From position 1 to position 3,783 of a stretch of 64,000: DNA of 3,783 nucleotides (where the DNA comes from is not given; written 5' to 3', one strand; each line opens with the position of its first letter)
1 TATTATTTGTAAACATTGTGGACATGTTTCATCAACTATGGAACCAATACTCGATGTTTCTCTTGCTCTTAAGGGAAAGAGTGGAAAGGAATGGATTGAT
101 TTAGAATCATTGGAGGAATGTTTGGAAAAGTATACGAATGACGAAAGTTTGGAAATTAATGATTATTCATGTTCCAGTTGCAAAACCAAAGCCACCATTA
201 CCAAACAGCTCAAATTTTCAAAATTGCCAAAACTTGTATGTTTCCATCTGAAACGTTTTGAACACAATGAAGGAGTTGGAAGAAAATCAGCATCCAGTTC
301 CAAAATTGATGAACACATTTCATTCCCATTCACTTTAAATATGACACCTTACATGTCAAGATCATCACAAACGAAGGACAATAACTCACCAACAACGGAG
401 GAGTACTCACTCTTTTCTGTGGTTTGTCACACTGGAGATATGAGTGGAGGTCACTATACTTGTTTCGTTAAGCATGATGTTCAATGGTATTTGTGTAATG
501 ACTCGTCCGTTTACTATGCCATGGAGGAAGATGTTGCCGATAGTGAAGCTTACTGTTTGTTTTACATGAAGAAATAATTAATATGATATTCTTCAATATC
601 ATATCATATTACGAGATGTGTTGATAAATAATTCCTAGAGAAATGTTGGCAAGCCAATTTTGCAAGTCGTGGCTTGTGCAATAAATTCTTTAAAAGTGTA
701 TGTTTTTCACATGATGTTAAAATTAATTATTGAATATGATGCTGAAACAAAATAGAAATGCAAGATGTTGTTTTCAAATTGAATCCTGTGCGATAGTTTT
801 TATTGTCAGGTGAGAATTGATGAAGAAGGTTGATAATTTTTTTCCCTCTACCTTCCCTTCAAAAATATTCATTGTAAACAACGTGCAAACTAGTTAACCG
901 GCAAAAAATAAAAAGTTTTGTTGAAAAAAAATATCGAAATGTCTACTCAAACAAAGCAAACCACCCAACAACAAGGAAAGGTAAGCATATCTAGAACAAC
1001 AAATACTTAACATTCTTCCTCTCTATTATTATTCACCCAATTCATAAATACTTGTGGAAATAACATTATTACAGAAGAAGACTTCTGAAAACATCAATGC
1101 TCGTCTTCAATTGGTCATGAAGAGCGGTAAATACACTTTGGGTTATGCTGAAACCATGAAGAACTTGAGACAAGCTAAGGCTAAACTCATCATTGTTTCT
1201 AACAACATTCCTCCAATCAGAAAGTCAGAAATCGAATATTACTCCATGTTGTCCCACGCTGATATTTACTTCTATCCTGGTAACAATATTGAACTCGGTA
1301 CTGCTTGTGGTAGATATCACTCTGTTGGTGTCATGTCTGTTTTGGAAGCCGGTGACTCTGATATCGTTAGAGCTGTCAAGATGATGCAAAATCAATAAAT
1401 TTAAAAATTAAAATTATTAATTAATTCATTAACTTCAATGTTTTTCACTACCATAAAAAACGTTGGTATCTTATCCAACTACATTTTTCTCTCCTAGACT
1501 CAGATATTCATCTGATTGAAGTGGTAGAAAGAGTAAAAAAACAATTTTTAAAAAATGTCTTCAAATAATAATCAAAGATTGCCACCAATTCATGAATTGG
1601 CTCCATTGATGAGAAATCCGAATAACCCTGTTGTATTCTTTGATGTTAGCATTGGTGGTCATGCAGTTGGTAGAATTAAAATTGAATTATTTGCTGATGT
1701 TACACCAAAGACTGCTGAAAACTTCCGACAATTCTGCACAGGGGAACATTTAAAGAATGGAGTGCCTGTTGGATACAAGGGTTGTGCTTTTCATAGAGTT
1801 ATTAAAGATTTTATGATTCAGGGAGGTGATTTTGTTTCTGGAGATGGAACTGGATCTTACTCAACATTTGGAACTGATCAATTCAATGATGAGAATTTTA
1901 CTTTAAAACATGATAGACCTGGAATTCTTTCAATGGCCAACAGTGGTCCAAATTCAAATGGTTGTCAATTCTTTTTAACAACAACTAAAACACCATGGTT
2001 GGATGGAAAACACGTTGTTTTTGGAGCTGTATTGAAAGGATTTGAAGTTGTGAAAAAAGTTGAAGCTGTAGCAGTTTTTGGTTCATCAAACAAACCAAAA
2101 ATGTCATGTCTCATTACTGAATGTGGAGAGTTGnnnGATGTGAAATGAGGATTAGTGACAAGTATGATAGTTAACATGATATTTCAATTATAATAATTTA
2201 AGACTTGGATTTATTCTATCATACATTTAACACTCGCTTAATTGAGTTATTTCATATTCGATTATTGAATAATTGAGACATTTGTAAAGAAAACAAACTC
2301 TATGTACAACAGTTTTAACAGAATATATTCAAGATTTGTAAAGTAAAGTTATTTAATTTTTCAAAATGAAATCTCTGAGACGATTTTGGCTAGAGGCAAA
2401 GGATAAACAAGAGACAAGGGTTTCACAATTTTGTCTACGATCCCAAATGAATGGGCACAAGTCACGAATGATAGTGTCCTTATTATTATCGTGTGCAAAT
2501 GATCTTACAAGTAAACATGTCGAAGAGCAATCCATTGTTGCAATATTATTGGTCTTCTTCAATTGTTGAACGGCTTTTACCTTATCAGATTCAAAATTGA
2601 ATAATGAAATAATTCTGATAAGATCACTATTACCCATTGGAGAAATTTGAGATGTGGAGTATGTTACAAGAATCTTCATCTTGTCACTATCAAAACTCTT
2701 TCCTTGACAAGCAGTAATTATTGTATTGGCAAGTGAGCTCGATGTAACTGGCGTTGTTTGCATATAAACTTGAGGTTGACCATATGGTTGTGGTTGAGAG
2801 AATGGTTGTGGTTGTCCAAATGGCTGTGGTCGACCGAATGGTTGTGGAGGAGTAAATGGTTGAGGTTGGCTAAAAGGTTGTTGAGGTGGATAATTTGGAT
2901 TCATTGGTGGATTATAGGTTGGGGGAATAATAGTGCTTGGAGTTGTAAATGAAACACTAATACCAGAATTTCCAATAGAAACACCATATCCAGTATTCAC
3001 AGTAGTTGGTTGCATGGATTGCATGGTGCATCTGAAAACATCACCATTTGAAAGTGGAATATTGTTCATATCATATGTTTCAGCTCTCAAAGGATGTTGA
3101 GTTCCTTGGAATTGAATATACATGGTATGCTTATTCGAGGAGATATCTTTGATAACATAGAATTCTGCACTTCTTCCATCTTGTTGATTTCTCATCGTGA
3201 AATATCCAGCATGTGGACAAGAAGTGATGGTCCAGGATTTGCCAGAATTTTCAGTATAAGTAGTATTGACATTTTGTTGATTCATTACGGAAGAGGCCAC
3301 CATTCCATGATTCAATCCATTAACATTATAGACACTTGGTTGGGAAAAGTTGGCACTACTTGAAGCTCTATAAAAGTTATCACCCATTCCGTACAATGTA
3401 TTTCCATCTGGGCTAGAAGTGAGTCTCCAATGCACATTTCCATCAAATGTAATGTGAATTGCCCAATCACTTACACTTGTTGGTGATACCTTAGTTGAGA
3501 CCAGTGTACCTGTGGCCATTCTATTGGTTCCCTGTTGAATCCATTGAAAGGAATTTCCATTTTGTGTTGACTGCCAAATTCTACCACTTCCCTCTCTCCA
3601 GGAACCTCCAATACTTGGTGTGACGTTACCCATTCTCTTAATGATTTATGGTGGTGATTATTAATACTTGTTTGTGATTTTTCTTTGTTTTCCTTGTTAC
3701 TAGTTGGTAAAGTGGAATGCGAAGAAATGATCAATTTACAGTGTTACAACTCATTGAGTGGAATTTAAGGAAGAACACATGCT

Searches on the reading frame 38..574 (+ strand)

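Call 77: search_protein_families(library=pfam, proteins=[window:38-574:+], max_evalue=0.001)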
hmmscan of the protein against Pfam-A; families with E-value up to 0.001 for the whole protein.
window:38-574:+ (179 aa): 2 families
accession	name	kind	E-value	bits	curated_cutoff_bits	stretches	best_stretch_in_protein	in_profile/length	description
PF00443.35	UCH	-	1.9e-31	110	23.9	1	41-176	130-254/254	Ubiquitin carboxyl-terminal hydrolase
PF13423.12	UCH_1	-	2.7e-10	40.9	22.2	1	27-158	179-317/317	Ubiquitin carboxyl-terminal hydrolase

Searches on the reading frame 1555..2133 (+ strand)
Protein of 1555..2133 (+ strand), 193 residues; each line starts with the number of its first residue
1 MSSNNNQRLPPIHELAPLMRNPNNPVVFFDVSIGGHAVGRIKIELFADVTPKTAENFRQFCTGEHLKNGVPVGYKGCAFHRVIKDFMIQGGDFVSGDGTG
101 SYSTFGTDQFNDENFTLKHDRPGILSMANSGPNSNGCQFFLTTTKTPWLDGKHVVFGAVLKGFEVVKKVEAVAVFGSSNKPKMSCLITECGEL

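Call 31: find_encoding_contigs(protein=P0008, flank=10000, max_places=2)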
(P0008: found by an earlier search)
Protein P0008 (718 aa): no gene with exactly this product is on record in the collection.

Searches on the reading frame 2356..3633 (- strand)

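Call 77: search_protein_families(library=pfam, proteins=[window:2356-3633:-], max_evalue=0.001)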
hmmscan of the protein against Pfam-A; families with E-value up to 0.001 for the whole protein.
window:2356-3633:- (426 aa): 1 family
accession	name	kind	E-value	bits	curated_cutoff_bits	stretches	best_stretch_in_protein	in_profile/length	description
PF14771.11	DUF4476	-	5.9e-22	78.2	22.5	2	330-423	2-91/91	Domain of unknown function (DUF4476)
